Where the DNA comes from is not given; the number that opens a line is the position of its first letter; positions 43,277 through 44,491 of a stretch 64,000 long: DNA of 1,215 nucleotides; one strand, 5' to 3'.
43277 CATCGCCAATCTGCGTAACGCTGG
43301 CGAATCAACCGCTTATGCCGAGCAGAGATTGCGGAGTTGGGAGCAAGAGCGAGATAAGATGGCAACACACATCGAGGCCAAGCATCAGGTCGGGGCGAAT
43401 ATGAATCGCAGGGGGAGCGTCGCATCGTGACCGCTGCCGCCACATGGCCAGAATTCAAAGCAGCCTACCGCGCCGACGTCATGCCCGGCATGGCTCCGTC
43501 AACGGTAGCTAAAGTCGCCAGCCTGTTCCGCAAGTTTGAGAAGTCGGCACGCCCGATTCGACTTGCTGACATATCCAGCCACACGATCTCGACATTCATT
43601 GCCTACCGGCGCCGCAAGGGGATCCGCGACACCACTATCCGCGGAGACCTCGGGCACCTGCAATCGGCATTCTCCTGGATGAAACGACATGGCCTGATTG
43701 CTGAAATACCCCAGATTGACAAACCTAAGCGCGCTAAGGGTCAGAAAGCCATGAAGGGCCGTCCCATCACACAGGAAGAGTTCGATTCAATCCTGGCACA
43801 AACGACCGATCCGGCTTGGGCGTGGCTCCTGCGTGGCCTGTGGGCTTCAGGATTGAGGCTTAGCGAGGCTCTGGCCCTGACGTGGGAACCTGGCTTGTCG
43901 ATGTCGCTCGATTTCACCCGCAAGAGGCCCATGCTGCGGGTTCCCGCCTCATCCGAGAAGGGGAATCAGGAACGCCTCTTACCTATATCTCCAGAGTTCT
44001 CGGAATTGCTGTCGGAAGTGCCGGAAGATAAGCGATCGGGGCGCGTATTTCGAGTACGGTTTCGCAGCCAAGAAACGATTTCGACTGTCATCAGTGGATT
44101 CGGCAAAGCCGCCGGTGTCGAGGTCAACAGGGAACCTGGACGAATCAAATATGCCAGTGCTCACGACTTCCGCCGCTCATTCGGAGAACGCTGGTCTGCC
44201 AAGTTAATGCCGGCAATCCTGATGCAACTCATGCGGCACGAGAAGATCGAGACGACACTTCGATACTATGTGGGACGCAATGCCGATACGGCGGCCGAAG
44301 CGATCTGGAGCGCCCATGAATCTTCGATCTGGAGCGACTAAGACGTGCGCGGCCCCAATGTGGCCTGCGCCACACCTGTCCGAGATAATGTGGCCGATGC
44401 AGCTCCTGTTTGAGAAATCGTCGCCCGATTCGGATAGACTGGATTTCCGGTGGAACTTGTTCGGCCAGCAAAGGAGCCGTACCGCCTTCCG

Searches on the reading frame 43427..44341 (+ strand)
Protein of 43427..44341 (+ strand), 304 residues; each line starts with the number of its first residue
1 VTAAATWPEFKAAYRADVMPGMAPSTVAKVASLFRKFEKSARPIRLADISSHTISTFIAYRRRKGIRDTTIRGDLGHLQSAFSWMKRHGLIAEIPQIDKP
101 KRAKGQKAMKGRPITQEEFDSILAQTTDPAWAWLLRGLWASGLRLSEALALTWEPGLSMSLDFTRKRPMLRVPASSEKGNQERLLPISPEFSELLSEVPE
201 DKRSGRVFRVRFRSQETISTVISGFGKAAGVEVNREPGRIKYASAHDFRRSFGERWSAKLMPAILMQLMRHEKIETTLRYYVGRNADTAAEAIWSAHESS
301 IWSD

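Call 98: search_protein_families(library=pfam, proteins=[window:43427-44341:+], max_evalue=0.001)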
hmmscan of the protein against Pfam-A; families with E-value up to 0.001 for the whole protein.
window:43427-44341:+ (304 aa): 2 families
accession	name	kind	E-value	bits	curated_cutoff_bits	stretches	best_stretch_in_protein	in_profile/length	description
PF00589.27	Phage_integrase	-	1.2e-11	45.2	27.1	1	116-282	5-166/172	Phage integrase family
PF13102.12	Phage_int_SAM_5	-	6.3e-05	23.7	22.3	1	26-95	21-92/98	Phage integrase SAM-like domain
